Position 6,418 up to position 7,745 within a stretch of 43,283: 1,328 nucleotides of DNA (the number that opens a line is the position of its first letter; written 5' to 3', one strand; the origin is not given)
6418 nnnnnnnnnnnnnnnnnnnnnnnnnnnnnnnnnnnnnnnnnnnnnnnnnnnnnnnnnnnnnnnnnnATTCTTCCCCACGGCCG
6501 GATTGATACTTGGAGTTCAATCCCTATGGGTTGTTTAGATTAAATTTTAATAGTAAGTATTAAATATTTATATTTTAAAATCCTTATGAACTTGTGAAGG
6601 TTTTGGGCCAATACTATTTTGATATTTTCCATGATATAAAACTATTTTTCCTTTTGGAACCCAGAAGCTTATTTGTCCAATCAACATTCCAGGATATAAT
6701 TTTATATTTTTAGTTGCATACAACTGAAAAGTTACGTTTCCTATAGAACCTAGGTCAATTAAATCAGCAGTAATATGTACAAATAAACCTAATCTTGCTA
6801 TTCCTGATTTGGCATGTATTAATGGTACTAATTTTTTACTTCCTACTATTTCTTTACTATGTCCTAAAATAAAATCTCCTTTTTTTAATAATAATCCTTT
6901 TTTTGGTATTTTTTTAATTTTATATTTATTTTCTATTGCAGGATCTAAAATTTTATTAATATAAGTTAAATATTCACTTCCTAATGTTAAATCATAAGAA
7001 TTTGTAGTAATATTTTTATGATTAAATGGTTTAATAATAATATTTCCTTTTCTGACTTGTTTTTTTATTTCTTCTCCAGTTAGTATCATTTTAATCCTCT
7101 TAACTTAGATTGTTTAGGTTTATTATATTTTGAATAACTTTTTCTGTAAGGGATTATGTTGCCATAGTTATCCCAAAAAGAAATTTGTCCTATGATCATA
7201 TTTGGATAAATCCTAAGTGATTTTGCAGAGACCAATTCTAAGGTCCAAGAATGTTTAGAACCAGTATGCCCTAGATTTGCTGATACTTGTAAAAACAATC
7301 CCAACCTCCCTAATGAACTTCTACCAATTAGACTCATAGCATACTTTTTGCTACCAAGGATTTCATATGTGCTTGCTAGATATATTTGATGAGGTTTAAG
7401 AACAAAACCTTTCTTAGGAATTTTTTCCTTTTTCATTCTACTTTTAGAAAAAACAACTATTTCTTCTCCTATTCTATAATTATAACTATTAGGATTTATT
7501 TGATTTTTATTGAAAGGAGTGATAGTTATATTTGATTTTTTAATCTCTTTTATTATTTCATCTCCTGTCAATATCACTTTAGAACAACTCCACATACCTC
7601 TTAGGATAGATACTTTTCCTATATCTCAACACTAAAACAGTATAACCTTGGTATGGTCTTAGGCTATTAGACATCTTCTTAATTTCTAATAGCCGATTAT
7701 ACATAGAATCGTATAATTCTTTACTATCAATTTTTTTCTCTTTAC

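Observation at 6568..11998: Tightly coupled six-gene operon: class I LysRS, degenerate AlaRS core, MccF-like S66 peptidase, SAM methyltransferase, two Dcd-like proteins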

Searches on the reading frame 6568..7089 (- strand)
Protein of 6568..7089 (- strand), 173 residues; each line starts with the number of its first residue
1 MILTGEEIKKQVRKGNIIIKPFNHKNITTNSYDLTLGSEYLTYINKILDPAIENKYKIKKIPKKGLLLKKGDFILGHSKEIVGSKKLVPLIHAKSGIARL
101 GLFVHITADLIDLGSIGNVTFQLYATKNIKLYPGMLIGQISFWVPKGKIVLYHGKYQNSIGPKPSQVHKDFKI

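Call 3: search_protein_families(library=pfam, proteins=[window:6568-7089:-], max_evalue=0.01)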
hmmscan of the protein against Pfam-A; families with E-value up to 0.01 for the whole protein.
window:6568-7089:- (173 aa): 1 family
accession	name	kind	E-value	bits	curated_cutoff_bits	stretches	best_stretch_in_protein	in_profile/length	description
PF22769.1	DCD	-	3.3e-34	118.6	27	1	2-143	1-151/153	dCTP deaminase-like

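Call 4: search_protein_families(library=ncbifam, proteins=[window:6568-7089:-], max_evalue=0.01)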
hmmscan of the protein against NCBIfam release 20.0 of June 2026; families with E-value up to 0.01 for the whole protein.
window:6568-7089:- (173 aa): 1 family
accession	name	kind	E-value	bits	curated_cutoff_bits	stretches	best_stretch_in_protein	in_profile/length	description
TIGR02274.1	dCTP_deam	equivalog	2.6e-29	102.2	92.8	1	2-166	1-179/180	dCTP deaminase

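Call 20: search_solved_structures(query=window:6568-7089:-, max_evalue=0.001, show_alignments=2)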
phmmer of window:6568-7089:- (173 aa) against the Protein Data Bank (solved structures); distinct sequences matched with E-value up to 0.001: 13.
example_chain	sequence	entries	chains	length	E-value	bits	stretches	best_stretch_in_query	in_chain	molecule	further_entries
2qxx_A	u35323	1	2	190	1.8e-14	57.2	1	1-171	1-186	Deoxycytidine triphosphate deaminase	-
4a6a_A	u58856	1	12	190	6.6e-14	55.4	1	1-171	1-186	DEOXYCYTIDINE TRIPHOSPHATE DEAMINASE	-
2qlp_A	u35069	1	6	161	3.8e-13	53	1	1-141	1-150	Deoxycytidine triphosphate deaminase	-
3gf0_A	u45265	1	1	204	6.7e-12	48.9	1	1-64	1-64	dCTP deaminase, dUMP-forming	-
1ogh_A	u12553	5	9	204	1.6e-11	47.6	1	1-64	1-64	BIFUNCTIONAL DEAMINASE/DIPHOSPHATASE | dCTP deaminase, dUMP-forming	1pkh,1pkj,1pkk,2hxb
4xjc_A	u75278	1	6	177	2.4e-11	47.1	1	1-170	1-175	Deoxycytidine triphosphate deaminase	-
2hxd_A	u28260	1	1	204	4.8e-11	46.1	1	1-64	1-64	dCTP deaminase, dUMP-forming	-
1xs1_A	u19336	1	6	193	3.6e-09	40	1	68-170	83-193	Deoxycytidine triphosphate deaminase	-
2v9x_A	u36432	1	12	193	6.8e-09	39.1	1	68-170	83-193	DEOXYCYTIDINE TRIPHOSPHATE DEAMINASE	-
1xs4_A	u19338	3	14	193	9.2e-09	38.7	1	68-170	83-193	Deoxycytidine triphosphate deaminase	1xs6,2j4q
2j4h_A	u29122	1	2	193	9.2e-08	35.4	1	68-170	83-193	DEOXYCYTIDINE TRIPHOSPHATE DEAMINASE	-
8y1w_A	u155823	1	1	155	7.7e-05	25.9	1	13-159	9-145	dCTP deaminase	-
9ln0_A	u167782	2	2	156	0.00067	22.9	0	13-159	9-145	dCTP deaminase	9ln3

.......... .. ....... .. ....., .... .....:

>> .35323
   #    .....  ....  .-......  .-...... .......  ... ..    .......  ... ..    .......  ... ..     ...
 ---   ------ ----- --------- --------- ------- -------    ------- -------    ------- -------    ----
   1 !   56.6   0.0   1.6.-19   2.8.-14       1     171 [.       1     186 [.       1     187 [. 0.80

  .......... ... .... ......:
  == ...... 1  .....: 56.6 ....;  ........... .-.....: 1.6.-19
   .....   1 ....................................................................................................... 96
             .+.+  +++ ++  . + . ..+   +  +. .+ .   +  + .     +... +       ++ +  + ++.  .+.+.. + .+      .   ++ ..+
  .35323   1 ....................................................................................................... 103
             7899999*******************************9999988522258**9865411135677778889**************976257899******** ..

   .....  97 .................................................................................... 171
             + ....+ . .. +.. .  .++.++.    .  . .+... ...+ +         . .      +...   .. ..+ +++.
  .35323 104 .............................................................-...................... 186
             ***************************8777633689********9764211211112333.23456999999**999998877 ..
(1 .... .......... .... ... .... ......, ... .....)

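Call 35: search_protein_families(library=padloc, proteins=[window:6568-7089:-], max_evalue=0.01)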
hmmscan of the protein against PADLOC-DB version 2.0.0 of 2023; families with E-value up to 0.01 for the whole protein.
window:6568-7089:- (173 aa): 0 families

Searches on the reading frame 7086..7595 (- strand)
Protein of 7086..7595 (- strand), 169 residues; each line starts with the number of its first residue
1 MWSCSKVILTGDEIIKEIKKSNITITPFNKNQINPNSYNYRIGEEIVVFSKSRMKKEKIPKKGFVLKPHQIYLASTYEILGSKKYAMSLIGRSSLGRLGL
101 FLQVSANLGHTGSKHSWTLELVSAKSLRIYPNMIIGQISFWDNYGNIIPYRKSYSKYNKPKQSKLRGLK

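Call 3: search_protein_families(library=pfam, proteins=[window:7086-7595:-], max_evalue=0.01)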
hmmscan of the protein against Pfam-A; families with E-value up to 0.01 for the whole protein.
window:7086-7595:- (169 aa): 2 families
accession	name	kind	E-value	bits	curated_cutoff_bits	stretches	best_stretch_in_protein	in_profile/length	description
PF22769.1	DCD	-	5.7e-29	101.6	27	1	8-142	1-152/153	dCTP deaminase-like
PF06559.16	DCD_N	-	0.0066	16.8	21.4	0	8-45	4-42/164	2'-deoxycytidine 5'-triphosphate deaminase (DCD) N-terminal domain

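Call 4: search_protein_families(library=ncbifam, proteins=[window:7086-7595:-], max_evalue=0.01)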
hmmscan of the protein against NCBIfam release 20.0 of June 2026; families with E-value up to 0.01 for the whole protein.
window:7086-7595:- (169 aa): 1 family
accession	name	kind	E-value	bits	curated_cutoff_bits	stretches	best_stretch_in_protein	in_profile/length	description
TIGR02274.1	dCTP_deam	equivalog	4.1e-22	78.7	92.8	1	8-161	1-173/180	dCTP deaminase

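Call 21: search_solved_structures(query=window:7086-7595:-, max_evalue=0.001, show_alignments=2)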
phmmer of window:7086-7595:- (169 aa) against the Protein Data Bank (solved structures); distinct sequences matched with E-value up to 0.001: 11.
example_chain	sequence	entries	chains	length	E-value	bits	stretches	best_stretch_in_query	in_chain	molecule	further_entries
4xjc_A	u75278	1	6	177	2.9e-12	49.9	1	8-155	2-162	Deoxycytidine triphosphate deaminase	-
1ogh_A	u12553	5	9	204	2.9e-09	40.1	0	30-142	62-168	BIFUNCTIONAL DEAMINASE/DIPHOSPHATASE | dCTP deaminase, dUMP-forming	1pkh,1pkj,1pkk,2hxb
3gf0_A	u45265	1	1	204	7.7e-09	38.7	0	8-51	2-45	dCTP deaminase, dUMP-forming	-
2hxd_A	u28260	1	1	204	1.9e-08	37.4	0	8-51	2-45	dCTP deaminase, dUMP-forming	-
2qlp_A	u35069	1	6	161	3.6e-08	36.5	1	10-139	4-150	Deoxycytidine triphosphate deaminase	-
2qxx_A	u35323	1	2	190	4.4e-08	36.3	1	10-140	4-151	Deoxycytidine triphosphate deaminase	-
4a6a_A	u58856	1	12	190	1.5e-07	34.5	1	10-140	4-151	DEOXYCYTIDINE TRIPHOSPHATE DEAMINASE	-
1xs1_A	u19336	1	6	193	3e-05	27.1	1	62-158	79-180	Deoxycytidine triphosphate deaminase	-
2j4h_A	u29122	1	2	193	4.1e-05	26.6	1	62-158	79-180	DEOXYCYTIDINE TRIPHOSPHATE DEAMINASE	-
2v9x_A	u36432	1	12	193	7.6e-05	25.7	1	62-158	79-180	DEOXYCYTIDINE TRIPHOSPHATE DEAMINASE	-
1xs4_A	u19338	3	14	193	0.00018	24.5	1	62-158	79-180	Deoxycytidine triphosphate deaminase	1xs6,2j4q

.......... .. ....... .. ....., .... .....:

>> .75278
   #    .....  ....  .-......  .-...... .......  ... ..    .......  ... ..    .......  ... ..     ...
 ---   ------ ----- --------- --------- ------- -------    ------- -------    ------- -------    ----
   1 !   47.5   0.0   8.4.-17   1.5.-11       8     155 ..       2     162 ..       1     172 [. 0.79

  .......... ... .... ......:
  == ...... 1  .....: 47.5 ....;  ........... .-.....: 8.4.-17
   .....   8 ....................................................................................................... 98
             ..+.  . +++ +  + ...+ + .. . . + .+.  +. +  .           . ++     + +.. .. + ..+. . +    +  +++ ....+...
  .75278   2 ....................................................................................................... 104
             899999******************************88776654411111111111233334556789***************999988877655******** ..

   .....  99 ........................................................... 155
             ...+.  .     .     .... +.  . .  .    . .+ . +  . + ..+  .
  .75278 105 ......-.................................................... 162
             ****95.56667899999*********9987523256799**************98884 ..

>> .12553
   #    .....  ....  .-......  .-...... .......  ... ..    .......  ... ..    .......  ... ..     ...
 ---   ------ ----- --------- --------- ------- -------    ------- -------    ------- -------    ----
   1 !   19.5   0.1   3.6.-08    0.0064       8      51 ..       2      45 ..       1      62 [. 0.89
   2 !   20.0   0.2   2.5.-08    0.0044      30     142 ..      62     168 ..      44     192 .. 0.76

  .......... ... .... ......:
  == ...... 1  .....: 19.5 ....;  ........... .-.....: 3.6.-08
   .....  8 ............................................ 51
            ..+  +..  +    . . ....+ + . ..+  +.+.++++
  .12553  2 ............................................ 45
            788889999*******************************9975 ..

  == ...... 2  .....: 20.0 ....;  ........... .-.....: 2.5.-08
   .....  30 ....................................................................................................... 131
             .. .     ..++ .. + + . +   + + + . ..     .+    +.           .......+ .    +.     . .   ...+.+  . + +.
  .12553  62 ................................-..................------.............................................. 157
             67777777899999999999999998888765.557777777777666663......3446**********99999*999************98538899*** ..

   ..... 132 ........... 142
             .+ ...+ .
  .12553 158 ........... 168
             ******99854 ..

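Call 35: search_protein_families(library=padloc, proteins=[window:7086-7577:-], max_evalue=0.01)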
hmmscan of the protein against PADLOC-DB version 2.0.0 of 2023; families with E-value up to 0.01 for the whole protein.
window:7086-7577:- (163 aa): 0 families
